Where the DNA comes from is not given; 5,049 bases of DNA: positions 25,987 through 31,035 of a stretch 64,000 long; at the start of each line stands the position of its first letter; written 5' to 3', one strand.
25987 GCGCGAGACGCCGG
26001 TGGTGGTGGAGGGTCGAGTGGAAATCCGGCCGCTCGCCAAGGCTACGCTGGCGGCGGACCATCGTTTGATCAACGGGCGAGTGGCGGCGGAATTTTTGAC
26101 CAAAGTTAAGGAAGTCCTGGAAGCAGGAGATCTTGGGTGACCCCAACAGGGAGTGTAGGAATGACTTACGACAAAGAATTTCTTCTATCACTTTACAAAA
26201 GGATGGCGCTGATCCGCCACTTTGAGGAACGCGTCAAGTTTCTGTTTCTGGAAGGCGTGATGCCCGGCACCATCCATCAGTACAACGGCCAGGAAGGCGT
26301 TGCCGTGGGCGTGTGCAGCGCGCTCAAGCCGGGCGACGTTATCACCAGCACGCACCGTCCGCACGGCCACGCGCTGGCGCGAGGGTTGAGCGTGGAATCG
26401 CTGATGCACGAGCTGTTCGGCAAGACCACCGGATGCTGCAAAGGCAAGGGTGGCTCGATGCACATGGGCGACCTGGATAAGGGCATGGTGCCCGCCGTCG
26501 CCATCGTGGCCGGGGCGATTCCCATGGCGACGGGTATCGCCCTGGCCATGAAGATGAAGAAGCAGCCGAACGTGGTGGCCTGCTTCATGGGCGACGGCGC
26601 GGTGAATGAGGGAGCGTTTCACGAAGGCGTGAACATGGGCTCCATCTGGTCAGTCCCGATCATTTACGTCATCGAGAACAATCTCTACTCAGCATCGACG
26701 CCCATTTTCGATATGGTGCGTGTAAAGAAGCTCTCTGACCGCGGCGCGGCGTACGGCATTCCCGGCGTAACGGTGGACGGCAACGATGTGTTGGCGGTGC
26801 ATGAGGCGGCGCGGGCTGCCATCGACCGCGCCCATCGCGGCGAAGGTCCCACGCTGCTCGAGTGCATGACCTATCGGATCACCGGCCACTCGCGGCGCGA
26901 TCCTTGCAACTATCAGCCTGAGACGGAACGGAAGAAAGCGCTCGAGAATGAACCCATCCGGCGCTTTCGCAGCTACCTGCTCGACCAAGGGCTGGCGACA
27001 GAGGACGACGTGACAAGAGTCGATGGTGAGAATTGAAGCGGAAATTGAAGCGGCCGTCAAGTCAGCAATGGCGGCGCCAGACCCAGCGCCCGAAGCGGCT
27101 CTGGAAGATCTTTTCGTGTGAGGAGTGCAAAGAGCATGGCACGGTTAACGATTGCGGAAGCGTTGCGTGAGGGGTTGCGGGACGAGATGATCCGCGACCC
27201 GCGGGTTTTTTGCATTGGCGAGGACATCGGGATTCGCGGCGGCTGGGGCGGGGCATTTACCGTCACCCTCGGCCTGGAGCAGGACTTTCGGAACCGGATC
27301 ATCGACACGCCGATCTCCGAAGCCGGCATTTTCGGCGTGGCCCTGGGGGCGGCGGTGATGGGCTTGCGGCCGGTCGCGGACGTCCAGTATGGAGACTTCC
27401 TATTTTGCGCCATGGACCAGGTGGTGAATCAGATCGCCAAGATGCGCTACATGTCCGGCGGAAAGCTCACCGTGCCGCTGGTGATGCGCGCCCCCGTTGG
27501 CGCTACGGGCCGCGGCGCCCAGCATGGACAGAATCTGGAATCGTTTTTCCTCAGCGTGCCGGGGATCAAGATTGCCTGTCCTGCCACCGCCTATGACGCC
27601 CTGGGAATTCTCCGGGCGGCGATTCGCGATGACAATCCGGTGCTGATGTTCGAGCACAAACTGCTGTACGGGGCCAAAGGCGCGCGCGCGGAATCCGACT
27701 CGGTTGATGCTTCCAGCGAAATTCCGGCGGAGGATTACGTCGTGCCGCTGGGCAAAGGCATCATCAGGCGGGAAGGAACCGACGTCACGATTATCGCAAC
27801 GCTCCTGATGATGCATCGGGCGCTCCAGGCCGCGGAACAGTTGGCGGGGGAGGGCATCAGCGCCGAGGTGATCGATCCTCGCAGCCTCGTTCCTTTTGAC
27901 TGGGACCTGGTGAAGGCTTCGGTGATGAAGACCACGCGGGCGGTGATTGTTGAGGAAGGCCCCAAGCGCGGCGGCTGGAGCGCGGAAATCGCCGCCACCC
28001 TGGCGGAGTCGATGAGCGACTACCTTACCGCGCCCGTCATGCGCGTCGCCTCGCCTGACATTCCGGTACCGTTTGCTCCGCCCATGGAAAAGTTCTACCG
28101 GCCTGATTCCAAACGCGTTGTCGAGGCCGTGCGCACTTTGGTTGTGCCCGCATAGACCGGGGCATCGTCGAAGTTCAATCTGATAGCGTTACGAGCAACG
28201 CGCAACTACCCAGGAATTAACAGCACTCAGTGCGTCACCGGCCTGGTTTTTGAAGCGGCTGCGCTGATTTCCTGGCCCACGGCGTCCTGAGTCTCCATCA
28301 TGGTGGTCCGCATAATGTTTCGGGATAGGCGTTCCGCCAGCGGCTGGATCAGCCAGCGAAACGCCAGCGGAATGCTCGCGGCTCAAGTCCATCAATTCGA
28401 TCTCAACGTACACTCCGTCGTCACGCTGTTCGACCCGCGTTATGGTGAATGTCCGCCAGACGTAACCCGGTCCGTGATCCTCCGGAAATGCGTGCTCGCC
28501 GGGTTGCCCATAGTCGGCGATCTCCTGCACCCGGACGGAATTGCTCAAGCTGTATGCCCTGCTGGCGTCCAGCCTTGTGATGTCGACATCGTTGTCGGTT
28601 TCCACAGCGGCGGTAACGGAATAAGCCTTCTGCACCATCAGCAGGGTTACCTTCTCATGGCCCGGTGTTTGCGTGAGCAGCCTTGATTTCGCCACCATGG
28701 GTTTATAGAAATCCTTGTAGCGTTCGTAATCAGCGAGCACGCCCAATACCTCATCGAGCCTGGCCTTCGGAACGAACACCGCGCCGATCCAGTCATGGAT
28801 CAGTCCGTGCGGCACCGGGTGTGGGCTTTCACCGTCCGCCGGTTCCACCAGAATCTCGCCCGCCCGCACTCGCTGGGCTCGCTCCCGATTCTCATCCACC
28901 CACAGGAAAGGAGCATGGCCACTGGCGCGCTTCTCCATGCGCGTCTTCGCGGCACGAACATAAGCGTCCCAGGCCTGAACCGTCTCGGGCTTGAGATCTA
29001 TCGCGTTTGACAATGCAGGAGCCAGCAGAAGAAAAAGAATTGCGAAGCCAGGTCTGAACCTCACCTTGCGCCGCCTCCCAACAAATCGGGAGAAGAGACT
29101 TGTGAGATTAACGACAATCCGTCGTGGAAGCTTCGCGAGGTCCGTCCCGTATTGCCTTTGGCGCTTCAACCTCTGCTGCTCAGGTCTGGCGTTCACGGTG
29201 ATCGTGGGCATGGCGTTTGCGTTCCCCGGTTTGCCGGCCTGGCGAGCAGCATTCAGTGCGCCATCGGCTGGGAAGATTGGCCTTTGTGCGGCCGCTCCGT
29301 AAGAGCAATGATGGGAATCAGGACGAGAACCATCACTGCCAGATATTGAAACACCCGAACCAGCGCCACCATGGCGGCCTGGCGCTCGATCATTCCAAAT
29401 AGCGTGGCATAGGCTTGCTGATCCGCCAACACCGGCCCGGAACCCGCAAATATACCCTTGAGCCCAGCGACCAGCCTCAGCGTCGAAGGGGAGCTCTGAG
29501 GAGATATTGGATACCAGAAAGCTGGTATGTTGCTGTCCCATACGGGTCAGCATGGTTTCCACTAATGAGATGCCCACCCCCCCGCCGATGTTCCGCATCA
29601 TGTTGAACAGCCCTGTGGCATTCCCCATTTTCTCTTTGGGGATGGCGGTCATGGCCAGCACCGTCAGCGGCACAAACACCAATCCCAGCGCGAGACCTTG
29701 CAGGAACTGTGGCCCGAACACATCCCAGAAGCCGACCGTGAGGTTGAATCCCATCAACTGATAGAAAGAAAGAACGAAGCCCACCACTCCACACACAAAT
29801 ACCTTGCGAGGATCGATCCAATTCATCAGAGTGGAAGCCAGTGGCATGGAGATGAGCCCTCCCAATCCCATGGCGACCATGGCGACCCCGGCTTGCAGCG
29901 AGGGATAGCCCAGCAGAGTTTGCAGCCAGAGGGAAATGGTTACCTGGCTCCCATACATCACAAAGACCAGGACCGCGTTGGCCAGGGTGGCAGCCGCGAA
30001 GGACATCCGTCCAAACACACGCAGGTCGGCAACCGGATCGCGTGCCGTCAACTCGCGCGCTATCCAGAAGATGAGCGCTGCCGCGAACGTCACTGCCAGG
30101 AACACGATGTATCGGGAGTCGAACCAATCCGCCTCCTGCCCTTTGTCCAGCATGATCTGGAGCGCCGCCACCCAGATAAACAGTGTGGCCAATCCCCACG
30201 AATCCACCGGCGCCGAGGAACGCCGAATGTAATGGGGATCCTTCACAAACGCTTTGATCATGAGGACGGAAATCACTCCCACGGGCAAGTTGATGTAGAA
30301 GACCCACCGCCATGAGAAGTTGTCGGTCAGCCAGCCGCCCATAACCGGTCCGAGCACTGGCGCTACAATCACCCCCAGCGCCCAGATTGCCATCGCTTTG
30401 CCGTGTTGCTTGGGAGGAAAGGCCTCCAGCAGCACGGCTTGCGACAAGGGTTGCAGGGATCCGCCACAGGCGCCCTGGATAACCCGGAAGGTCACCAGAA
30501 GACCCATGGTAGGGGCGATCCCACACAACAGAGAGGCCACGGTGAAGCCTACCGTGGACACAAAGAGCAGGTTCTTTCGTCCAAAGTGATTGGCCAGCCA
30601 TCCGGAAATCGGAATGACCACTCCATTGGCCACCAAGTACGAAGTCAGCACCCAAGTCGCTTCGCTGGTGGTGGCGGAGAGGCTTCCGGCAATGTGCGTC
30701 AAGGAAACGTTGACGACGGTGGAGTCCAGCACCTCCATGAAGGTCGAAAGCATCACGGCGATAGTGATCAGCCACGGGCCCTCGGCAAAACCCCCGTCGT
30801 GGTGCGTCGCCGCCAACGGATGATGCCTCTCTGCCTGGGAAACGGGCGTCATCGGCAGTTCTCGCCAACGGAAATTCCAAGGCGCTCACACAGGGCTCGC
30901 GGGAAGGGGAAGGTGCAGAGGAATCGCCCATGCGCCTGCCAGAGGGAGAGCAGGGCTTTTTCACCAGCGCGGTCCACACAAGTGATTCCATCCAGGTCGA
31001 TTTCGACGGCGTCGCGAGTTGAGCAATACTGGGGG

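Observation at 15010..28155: RuBisCO-like protein with a RhaB-type kinase, two acetoin-dehydrogenase-type E1 pairs, a lipoyl E2 and a URO-D-family protein: candidate undescribed (deoxy)sugar-phosphate catabolic system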

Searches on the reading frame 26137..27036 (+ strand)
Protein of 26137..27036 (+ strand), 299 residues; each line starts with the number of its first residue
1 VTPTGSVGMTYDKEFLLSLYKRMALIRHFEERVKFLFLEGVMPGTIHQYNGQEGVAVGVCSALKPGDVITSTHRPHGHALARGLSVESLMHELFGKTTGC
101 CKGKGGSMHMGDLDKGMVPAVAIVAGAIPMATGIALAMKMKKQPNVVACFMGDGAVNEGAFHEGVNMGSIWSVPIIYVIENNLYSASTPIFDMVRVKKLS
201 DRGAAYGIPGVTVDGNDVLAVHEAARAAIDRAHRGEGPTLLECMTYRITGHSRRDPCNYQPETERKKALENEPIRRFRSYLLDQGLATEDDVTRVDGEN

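Call 5: search_protein_families(library=pfam, proteins=[window:26137-27036:+])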
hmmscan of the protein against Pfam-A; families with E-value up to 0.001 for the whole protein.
window:26137-27036:+ (299 aa): 3 families
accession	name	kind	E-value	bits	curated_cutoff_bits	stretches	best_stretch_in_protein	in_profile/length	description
PF00676.26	E1_dh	-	2.9e-81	273.2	22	1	22-296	2-277/300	Dehydrogenase E1 component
PF13292.11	DXP_synthase_N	-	3.5e-05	23.6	21.2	1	126-190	115-179/274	1-deoxy-D-xylulose-5-phosphate synthase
PF02775.26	TPP_enzyme_C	-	0.00086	19.6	21.9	0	127-242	33-150/151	Thiamine pyrophosphate enzyme, C-terminal TPP binding domain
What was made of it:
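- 26137..27121 (+): E1alpha-2, the E1alpha type usually linked to this RLP clade. E1_dh 2.9e-81 (call 5).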

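Call 16: search_protein_families(library=ncbifam, proteins=[window:26137-27036:+], max_evalue=0.00001)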
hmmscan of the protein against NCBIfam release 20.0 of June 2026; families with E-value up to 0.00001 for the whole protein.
window:26137-27036:+ (299 aa): 4 families
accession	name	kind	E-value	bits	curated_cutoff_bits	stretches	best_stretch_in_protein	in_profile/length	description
TIGR03182.1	PDH_E1_alph_y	equivalog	5.4e-99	331.1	393.85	1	14-297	2-285/315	pyruvate dehydrogenase (acetyl-transferring) E1 component subunit alpha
TIGR03181.1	PDH_E1_alph_x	equivalog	7.2e-75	252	411.35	1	9-296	19-297/341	pyruvate dehydrogenase (acetyl-transferring) E1 component subunit alpha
NF004559.0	PRK05899.2-5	equivalog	1.2e-12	46.9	488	1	128-243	132-245/627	transketolase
TIGR00239.1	2oxo_dh_E1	equivalog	9.4e-07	27.1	770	1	150-295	351-501/931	2-oxoglutarate dehydrogenase E1 component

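Call 32: search_solved_structures(query=window:26137-27036:+, max_evalue=1e-20)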
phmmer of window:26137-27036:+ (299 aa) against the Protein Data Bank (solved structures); distinct sequences matched with E-value up to 1e-20: 28.
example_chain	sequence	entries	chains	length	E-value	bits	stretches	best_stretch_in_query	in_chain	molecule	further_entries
1ni4_A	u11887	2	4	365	4.8e-52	180.3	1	13-298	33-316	Pyruvate dehydrogenase E1 component: Alpha subunit | Pyruvate dehydrogenase E1 component subunit alpha, somatic form, mitochondrial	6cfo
3exe_A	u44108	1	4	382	5.5e-52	180.1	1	13-298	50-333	Pyruvate dehydrogenase E1 component subunit alpha, somatic form, mitochondrial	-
3exf_A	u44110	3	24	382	1.1e-51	179.1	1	13-298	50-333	Pyruvate dehydrogenase E1 component subunit alpha, somatic form, mitochondrial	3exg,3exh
6cer_A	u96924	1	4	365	1.3e-51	179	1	13-298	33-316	Pyruvate dehydrogenase E1 component subunit alpha, somatic form, mitochondrial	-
3exi_A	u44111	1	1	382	1.4e-51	178.8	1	13-298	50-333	Pyruvate dehydrogenase E1 component subunit alpha, somatic form, mitochondrial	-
2ozl_A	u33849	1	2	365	1.7e-51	178.5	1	13-298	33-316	Pyruvate dehydrogenase E1 component alpha subunit, somatic form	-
1um9_A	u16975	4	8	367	2.7e-45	158.2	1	10-290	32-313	2-oxo acid dehydrogenase alpha subunit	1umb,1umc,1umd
2j9f_A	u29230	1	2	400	1.1e-42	149.6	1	12-290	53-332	2-OXOISOVALERATE DEHYDROGENASE ALPHA SUBUNIT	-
1dtw_A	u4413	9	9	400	7.4e-42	146.9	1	12-290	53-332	BRANCHED-CHAIN ALPHA-KETO ACID DEHYDROGENASE ALPHA SUBUNIT | 2-OXOISOVALERATE DEHYDROGENASE ALPHA SUBUNIT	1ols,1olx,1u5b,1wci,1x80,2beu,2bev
2bff_A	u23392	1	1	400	1.3e-41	146.1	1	12-290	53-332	2-OXOISOVALERATE DEHYDROGENASE ALPHA SUBUNIT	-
1x7y_A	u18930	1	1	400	1.8e-41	145.6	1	12-290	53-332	2-oxoisovalerate dehydrogenase alpha subunit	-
1x7w_A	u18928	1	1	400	2.4e-41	145.2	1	12-290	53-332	2-oxoisovalerate dehydrogenase alpha subunit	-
1x7x_A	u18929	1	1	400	2.4e-41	145.2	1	12-290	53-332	2-oxoisovalerate dehydrogenase alpha subunit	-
1x7z_A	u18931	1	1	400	2.4e-41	145.2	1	12-290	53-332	2-oxoisovalerate dehydrogenase alpha subunit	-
2bfe_A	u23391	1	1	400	4.7e-41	144.3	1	12-290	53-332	2-OXOISOVALERATE DEHYDROGENASE ALPHA SUBUNIT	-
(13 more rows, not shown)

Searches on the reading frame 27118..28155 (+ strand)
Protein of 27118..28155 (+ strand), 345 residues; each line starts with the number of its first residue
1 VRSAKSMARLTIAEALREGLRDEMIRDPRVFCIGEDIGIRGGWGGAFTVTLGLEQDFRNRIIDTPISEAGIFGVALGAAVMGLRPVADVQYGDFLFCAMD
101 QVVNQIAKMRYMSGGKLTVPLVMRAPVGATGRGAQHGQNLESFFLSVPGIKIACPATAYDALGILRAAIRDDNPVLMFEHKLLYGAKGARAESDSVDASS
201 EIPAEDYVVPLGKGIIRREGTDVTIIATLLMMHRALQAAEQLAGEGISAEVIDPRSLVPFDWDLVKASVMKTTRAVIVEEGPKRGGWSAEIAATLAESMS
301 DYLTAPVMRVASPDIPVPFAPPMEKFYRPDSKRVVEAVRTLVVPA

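Call 5: search_protein_families(library=pfam, proteins=[window:27118-28155:+])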
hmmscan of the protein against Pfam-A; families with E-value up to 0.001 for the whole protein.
window:27118-28155:+ (345 aa): 2 families
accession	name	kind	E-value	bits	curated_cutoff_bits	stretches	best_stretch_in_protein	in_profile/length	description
PF02779.29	Transket_pyr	-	2.1e-40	138.7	27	1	10-185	3-173/174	Transketolase, pyrimidine binding domain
PF02780.25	Transketolase_C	-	2.2e-39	134.6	25.9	1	212-334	1-124/124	Transketolase, C-terminal domain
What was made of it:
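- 27136..28155 (+): E1beta-2. Pfam, call 5.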

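Call 16: search_protein_families(library=ncbifam, proteins=[window:27118-28155:+], max_evalue=0.00001)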
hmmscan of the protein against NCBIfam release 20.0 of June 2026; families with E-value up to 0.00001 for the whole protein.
window:27118-28155:+ (345 aa): 7 families
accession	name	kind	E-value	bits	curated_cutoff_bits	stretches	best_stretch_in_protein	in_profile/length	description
NF008854.0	PRK11892.1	equivalog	5.2e-99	332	454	1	4-341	136-461/464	pyruvate dehydrogenase complex E1 component subunit beta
NF006667.0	PRK09212.1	subfamily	1.1e-97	326.9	321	1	7-342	1-323/327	pyruvate dehydrogenase complex E1 component subunit beta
TIGR00204.1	dxs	equivalog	1.1e-19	70.4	465.95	1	52-319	345-590/616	1-deoxy-D-xylulose-5-phosphate synthase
NF003933.0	PRK05444.2-2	equivalog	3.5e-19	68.8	395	1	53-320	329-581/606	1-deoxy-D-xylulose-5-phosphate synthase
NF004559.0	PRK05899.2-5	equivalog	5.9e-18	64.4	488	1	53-319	354-600/627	transketolase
NF008968.0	PRK12315.1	subfamily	1.6e-10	39.9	510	1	44-298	307-540/582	1-deoxy-D-xylulose-5-phosphate synthase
NF004556.0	PRK05899.2-2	equivalog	3.4e-09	35.5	575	1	204-299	503-597/639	transketolase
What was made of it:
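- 27136..28155 (+): NF006667 scores 327 bits, above the cut-off of 321 (call 16).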

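Call 80: find_homologous_proteins(query=window:27136-28152:+)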
Query seq(339 aa) (339 aa): 7998 proteins with E <= 0.001 among 8000 candidates; the best 120 are listed.
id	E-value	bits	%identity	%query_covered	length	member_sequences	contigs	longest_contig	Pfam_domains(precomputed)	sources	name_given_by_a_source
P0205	2.9e-216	735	99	100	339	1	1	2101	PF02780.26,PF02779.30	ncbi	-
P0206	9.0e-216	733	98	100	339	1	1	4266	PF02780.26,PF02779.30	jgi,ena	-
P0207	4.5e-215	731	97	100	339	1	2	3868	PF02780.26,PF02779.30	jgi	-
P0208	6.8e-214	727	96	100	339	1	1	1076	PF02780.26,PF02779.30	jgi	jgi:pyruvate/2-oxoglutarate/acetoin dehydrogenase E1 component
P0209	9.1e-212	720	96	100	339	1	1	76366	PF02780.26,PF02779.30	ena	-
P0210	1.8e-207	706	93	100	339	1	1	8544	PF02780.26,PF02779.30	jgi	jgi:pyruvate dehydrogenase E1 component beta subunit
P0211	2.0e-207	706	94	100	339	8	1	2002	PF02780.26,PF02779.30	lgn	-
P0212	3.9e-207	705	93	100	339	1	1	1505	PF02780.26,PF02779.30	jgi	jgi:pyruvate/2-oxoglutarate/acetoin dehydrogenase E1 component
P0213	8.1e-207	704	96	97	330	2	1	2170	PF02780.26,PF02779.30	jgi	jgi:pyruvate/2-oxoglutarate/acetoin dehydrogenase E1 component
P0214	9.2e-207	704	93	100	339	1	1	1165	PF02780.26,PF02779.30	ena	-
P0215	2.2e-206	702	93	100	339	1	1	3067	PF02780.26,PF02779.30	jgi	jgi:pyruvate dehydrogenase E1 component beta subunit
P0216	7.0e-206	701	92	100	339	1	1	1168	PF02780.26,PF02779.30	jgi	jgi:pyruvate/2-oxoglutarate/acetoin dehydrogenase E1 component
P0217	1.5e-205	700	92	100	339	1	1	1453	PF02780.26,PF02779.30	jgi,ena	-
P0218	1.6e-205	700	92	100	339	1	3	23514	PF02780.26,PF02779.30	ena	-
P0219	2.0e-205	699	93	100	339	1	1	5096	PF02780.26,PF02779.30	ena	-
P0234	2.4e-196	669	88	100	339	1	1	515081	PF02780.26,PF02779.30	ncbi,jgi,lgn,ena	jgi:pyruvate dehydrogenase E1 component beta subunit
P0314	9.0e-181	618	81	99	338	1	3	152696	PF02780.26,PF02779.30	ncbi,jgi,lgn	jgi:pyruvate dehydrogenase E1 component beta subunit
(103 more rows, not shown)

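Call 81: find_encoding_contigs(protein=P0314, flank=10000, max_places=1)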
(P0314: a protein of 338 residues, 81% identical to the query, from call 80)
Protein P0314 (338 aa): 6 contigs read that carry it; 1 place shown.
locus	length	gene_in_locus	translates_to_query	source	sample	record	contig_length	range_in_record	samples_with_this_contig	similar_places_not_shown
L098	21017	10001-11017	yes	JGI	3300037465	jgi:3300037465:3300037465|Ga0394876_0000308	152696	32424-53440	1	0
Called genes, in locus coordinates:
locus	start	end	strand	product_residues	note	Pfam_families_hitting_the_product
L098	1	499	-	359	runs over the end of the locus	PF14486:DUF4432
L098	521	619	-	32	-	-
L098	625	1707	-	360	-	PF01208:URO-D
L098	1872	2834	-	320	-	PF00294:PfkB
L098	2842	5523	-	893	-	PF01074:Glyco_hydro_38N, PF09261:Alpha-mann_mid, PF07748:Glyco_hydro_38C, PF17677:Glyco_hydro38C2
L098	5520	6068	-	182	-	PF07385:Lyx_isomer (faint)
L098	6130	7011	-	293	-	PF01116:F_bP_aldolase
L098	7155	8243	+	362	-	PF01208:URO-D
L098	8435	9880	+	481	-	PF00364:Biotin_lipoyl, PF02817:E3_binding, PF00676:E1_dh, PF02775:TPP_enzyme_C (faint)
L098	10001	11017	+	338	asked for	PF02779:Transket_pyr, PF02780:Transketolase_C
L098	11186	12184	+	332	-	PF01418:HTH_6, PF01380:SIS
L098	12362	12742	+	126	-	PF14534:DUF4440, PF07366:SnoaL, PF12680:SnoaL_2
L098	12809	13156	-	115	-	PF07238:PilZ (weak)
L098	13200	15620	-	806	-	PF13491:FtsK_4TM, PF17854:FtsK_alpha, PF01580:FtsK_SpoIIIE, PF09397:FtsK_gamma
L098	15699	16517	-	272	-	PF02673:BacA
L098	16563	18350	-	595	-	PF02463:SMC_N (faint), PF13175:AAA_15, PF13476:AAA_23, PF13304:AAA_21, PF13175:AAA_15 (weak)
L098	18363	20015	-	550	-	PF00753:Lactamase_B, PF12706:Lactamase_B_2, PF22505:RNase_J_b_CASP, PF07521:RMMBL, PF17770:RNase_J_C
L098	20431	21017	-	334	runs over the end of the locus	PF00034:Cytochrom_C, PF13442:Cytochrome_CBB3 (faint)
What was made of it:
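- An RpiR phosphosugar regulator travels with the E1 genes even in L098 (call 81).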

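Call 82: find_encoding_contigs(protein=P0234, flank=10000, max_places=1)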
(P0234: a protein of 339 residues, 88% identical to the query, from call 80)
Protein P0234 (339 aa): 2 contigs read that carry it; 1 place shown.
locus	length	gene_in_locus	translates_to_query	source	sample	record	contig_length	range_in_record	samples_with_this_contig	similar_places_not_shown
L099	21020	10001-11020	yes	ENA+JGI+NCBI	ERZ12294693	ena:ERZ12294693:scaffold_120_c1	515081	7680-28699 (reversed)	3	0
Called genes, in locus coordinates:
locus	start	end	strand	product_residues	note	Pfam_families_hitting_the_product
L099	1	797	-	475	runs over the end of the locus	PF00575:S1, PF21710:Spt6_S1 (faint), PF23459:S1_RRP5 (weak), PF00575:S1 (weak)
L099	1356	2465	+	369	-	PF00023:Ank (faint), PF12796:Ank_2 (weak), PF13606:Ank_3 (faint), PF13857:Ank_5 (faint), PF13637:Ank_4 (weak), PF12796:Ank_2 (weak)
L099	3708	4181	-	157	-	-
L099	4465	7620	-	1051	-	-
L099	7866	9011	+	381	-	PF00364:Biotin_lipoyl, PF02817:E3_binding, PF00198:2-oxoacid_dh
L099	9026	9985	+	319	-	PF00676:E1_dh, PF02775:TPP_enzyme_C (faint), PF13292:DXP_synthase_N (weak)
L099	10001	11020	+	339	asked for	PF02779:Transket_pyr, PF02780:Transketolase_C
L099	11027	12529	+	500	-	PF00773:RNB, PF18614:RNase_II_C_S1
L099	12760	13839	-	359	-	PF01053:Cys_Met_Meta_PP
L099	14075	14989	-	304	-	PF20434:BD-FAE, PF07859:Abhydrolase_3, PF00326:Peptidase_S9 (weak)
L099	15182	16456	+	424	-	PF09861:Lar_N (weak)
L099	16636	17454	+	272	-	PF00756:Esterase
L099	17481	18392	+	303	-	PF00578:AhpC-TSA, PF08534:Redoxin, PF13905:Thioredoxin_8 (weak)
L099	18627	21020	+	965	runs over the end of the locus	PF08479:POTRA_2 (faint), PF07244:POTRA (weak), PF01103:Omp85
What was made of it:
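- E1beta orthologues of 81-88% identity occur without an RLP within 10 kb (calls 81, 82), so the complex does not depend on the RLP. Orthologous E2-E1alpha-E1beta sets stand without an RLP in L099 and L098 (calls 81, 82).
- Tried and rejected: Reciprocity of the linkage failed in two of two tests (calls 81, 82).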

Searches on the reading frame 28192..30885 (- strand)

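Call 29: search_protein_families(library=pfam, proteins=[window:28192-30885:-], max_evalue=0.0001)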
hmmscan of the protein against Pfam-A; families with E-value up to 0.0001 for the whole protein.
window:28192-30885:- (898 aa): 3 families
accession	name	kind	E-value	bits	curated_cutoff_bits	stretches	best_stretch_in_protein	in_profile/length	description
PF07690.21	MFS_1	-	1.2e-59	202.4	33.4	1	44-438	1-346/347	Major Facilitator Superfamily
PF00083.30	Sugar_tr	-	1.6e-11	44.2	22.3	1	42-210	4-188/452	Sugar (and other) transporter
PF06609.19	TRI12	-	5e-06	25.7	23.2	1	78-219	82-222/599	Fungal trichothecene efflux pump (TRI12)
